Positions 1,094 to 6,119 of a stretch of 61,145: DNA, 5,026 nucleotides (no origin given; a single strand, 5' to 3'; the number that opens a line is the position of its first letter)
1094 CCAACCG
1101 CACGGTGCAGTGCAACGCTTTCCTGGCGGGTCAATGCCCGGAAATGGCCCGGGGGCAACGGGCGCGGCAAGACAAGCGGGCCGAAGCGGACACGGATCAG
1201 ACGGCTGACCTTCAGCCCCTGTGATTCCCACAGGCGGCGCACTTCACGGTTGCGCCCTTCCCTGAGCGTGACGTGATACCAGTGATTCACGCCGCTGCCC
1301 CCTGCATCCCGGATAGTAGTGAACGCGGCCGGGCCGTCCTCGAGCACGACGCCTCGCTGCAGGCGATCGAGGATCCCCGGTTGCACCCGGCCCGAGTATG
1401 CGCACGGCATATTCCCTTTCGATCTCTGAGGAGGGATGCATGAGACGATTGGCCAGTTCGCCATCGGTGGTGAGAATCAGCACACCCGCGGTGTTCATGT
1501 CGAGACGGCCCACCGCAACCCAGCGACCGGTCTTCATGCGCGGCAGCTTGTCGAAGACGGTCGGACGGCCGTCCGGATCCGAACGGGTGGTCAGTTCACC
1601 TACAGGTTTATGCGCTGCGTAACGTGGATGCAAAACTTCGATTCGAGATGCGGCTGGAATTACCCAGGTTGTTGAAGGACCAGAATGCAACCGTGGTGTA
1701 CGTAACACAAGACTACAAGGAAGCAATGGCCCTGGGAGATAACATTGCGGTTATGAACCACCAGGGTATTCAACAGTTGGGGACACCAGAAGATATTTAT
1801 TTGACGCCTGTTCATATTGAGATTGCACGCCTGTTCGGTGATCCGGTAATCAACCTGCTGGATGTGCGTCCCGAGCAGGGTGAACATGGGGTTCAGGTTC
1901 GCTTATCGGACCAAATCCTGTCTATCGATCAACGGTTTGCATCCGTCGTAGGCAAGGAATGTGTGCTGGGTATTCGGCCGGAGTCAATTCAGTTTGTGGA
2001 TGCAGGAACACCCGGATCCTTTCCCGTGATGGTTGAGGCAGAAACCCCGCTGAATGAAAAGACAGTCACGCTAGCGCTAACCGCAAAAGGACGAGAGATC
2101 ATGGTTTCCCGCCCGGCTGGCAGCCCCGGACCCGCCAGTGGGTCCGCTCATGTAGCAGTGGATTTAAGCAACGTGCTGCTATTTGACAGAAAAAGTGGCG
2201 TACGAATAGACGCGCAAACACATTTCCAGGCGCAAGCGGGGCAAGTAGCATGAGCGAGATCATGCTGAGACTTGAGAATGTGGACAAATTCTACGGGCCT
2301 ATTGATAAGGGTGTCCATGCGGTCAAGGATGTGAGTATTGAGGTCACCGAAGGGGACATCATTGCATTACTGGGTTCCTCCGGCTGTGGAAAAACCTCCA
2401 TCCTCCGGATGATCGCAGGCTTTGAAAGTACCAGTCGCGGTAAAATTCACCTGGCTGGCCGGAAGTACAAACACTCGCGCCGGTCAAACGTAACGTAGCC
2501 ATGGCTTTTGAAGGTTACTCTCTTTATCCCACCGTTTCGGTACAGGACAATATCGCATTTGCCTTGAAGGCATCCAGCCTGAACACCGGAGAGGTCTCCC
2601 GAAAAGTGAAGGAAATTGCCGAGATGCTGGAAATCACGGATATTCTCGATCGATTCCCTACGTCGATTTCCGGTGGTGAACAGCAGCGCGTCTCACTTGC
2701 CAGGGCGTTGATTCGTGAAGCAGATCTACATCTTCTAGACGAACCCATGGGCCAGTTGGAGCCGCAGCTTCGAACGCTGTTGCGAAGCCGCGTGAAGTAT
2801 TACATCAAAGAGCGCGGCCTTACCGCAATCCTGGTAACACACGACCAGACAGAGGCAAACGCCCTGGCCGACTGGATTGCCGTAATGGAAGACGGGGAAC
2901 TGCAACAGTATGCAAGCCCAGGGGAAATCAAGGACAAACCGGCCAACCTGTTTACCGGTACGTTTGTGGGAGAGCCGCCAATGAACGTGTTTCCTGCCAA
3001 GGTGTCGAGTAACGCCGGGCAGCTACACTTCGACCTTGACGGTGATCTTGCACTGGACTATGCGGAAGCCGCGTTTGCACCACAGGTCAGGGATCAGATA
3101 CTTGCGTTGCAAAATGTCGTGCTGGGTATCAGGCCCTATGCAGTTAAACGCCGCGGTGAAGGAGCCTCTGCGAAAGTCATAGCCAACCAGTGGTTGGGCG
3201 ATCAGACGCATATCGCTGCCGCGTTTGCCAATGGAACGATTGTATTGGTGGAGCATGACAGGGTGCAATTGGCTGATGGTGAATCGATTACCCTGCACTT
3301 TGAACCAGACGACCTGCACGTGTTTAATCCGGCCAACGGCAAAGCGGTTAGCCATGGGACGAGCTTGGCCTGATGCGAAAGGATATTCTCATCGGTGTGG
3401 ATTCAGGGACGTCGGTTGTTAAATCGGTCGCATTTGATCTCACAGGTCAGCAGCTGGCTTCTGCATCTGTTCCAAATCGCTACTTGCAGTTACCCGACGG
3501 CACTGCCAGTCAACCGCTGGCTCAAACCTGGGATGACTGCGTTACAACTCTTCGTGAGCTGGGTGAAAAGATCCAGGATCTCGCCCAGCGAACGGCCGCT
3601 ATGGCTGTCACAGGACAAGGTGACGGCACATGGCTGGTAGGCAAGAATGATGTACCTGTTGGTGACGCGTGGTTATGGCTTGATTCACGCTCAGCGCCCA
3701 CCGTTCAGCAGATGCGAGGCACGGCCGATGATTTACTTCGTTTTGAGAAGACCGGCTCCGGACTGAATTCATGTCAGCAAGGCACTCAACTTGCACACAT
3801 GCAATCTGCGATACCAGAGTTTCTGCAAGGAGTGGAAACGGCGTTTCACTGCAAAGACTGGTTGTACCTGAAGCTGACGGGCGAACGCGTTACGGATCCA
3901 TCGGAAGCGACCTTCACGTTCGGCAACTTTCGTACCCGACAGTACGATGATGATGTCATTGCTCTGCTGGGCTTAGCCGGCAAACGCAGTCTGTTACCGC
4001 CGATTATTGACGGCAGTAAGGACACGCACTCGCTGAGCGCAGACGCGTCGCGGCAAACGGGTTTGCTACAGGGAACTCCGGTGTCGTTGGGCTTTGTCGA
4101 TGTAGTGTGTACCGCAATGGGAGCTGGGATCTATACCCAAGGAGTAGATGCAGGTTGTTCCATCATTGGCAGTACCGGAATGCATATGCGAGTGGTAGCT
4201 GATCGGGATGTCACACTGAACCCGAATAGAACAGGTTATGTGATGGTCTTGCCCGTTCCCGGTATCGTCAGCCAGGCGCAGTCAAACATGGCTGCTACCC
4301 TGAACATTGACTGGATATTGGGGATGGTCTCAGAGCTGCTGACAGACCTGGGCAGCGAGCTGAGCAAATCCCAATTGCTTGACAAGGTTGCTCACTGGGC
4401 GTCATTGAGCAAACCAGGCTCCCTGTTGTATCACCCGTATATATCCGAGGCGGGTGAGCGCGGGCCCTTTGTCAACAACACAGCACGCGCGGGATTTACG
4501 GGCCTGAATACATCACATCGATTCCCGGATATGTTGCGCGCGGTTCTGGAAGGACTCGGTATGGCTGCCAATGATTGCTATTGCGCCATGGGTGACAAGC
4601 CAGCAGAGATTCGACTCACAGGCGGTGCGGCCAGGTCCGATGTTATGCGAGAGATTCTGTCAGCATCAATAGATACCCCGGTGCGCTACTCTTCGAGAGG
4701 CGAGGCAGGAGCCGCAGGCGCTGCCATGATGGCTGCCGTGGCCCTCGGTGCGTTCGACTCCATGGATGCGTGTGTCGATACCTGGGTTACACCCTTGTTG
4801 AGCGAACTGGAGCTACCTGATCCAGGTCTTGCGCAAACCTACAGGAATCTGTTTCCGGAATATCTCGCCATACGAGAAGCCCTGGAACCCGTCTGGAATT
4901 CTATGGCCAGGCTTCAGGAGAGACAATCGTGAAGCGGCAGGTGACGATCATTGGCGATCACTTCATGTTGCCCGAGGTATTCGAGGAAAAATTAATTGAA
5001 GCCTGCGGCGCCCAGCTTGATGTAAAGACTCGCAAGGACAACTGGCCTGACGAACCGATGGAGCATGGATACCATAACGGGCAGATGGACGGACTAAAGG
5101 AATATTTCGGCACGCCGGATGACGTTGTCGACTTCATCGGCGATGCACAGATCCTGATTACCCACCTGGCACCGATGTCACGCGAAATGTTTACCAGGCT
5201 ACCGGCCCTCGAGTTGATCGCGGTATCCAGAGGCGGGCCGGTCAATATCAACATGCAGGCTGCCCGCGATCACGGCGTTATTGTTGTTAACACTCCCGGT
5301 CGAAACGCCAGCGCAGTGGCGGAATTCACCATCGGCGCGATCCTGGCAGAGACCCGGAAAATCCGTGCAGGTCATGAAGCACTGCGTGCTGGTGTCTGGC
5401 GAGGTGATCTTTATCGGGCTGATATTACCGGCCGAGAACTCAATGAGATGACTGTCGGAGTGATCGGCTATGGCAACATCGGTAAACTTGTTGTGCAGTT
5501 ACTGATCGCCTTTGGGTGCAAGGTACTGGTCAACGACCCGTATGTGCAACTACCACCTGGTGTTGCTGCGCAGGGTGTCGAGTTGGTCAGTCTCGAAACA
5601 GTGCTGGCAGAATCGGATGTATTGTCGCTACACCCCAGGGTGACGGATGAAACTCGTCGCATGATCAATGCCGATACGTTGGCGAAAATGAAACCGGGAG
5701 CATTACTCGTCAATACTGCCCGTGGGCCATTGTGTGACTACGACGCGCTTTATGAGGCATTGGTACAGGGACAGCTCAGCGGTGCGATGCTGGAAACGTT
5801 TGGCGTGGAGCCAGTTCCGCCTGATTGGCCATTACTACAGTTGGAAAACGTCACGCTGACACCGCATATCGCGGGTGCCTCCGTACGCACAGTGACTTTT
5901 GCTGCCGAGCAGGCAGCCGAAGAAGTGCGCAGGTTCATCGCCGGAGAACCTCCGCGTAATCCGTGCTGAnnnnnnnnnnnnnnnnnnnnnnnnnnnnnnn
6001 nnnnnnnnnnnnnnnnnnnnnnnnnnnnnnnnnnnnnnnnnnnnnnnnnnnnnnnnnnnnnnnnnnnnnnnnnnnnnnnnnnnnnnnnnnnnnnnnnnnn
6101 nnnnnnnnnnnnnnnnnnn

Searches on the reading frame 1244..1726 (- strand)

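Call 31: search_protein_families(library=pfam, max_evalue=0.001, proteins=[window:1244-1726:-])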
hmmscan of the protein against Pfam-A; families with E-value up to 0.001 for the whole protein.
window:1244-1726:- (160 aa): 1 family
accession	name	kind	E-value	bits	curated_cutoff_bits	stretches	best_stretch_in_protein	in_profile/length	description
PF00849.27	PseudoU_synth_2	-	1.1e-13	52.1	26.8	1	38-123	5-96/152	RNA pseudouridylate synthase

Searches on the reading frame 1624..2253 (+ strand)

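Call 31: search_protein_families(library=pfam, max_evalue=0.001, proteins=[window:1624-2253:+])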
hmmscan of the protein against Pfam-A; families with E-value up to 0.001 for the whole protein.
window:1624-2253:+ (209 aa): 1 family
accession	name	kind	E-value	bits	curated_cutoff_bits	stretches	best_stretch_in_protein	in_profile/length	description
PF17912.7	OB_MalK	-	1.2e-06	29.8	27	1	72-122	1-53/53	MalK OB fold domain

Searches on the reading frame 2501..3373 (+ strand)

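Call 31: search_protein_families(library=pfam, max_evalue=0.001, proteins=[window:2501-3373:+])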
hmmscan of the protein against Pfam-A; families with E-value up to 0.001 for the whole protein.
window:2501-3373:+ (290 aa): 3 families
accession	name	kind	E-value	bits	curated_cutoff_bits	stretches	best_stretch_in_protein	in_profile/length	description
PF00005.33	ABC_tran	-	8.9e-13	49.5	25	1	3-83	65-136/137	ABC transporter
PF08402.16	TOBE_2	-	6.5e-09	36.2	21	1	208-275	1-76/76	TOBE domain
PF17912.7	OB_MalK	-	1.2e-07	32.9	27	1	157-212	1-50/53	MalK OB fold domain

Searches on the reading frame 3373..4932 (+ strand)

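Call 31: search_protein_families(library=pfam, max_evalue=0.001, proteins=[window:3373-4932:+])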
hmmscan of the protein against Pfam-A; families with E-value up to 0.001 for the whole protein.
window:3373-4932:+ (519 aa): 2 families
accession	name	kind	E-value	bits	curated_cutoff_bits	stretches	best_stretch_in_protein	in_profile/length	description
PF00370.27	FGGY_N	-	2.2e-38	132.7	28.8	1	6-250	2-245/245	FGGY family of carbohydrate kinases, N-terminal domain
PF02782.22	FGGY_C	-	1.9e-22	80.5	27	1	264-457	4-197/198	FGGY family of carbohydrate kinases, C-terminal domain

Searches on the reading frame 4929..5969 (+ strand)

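Call 31: search_protein_families(library=pfam, max_evalue=0.001, proteins=[window:4929-5969:+])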
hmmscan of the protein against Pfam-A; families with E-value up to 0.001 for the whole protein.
window:4929-5969:+ (346 aa): 3 families
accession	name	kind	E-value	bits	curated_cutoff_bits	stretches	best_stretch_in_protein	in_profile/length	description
PF02826.25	2-Hacid_dh_C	-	9.9e-56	188.4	25.1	1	136-315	2-178/178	D-isomer specific 2-hydroxyacid dehydrogenase, NAD binding domain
PF00389.36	2-Hacid_dh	-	3.9e-17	62.6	24.6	1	62-345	29-132/134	D-isomer specific 2-hydroxyacid dehydrogenase, catalytic domain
PF00670.27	AdoHcyase_NAD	-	9.7e-06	26.2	27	1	175-263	25-109/162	S-adenosyl-L-homocysteine hydrolase, NAD binding domain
